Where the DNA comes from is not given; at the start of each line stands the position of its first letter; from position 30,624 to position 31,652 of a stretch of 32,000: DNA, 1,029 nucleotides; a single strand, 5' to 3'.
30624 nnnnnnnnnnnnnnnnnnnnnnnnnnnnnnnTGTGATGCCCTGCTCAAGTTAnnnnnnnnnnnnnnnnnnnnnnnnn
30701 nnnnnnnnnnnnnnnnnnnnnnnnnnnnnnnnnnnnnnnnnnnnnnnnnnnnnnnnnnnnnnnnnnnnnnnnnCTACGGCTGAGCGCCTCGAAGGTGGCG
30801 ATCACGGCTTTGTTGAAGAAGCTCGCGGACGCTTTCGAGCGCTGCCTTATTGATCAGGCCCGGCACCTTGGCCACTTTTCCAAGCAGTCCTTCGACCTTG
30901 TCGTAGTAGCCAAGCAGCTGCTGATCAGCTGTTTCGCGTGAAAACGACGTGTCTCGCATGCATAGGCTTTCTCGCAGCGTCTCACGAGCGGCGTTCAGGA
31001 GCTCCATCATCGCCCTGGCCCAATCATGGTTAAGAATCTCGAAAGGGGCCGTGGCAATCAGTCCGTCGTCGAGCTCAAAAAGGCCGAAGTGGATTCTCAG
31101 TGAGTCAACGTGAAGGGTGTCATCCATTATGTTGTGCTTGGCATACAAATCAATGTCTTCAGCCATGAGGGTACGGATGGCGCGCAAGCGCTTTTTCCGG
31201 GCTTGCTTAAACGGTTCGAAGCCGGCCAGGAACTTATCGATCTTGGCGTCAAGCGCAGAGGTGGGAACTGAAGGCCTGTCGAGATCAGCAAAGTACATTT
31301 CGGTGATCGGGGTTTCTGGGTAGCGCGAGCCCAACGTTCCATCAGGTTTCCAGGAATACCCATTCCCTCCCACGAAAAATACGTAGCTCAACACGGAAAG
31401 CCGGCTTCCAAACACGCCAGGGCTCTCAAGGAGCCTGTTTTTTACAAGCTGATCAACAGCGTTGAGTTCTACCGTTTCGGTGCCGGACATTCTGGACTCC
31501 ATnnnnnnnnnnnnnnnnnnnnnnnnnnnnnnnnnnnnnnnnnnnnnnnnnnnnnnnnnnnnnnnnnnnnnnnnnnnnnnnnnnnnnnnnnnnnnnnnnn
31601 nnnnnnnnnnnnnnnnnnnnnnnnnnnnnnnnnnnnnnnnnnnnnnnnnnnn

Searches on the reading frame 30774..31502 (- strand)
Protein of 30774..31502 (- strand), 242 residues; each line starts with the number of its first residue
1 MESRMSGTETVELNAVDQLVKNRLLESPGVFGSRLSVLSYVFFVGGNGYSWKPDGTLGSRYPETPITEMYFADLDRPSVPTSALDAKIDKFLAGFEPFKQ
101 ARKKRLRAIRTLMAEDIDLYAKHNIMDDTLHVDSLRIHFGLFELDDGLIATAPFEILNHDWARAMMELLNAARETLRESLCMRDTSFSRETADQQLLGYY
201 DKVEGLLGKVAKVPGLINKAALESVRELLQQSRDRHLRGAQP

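Call 21: find_encoding_contigs(protein=window:30774-31502:-, flank=10000, max_places=4)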
Protein window:30774-31502:- (242 aa): no gene with exactly this product is on record in the collection.

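Call 23: find_encoding_contigs(protein=window:30774-31490:-, flank=10000, max_places=4)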
Protein window:30774-31490:- (238 aa): 9 contigs read that carry it; 4 places shown.
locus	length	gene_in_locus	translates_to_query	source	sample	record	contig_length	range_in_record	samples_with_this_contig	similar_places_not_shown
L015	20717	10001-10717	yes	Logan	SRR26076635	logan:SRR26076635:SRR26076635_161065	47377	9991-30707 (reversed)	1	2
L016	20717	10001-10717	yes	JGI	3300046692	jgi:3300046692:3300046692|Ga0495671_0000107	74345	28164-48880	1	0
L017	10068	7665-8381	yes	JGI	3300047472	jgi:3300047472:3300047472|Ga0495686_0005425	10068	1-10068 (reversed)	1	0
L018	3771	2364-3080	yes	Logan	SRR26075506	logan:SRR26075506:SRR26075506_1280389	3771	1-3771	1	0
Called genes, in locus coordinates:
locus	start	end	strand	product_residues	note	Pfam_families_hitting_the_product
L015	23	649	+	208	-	-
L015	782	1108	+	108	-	-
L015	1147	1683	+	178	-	-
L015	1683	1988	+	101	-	-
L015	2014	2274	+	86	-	-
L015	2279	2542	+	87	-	-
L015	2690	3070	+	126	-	-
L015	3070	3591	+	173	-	-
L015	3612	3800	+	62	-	-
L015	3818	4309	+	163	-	-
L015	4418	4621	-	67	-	-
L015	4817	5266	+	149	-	-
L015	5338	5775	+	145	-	-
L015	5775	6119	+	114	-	-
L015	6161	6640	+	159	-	-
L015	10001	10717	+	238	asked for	-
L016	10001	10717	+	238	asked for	-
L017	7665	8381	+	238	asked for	-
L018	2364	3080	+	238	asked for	-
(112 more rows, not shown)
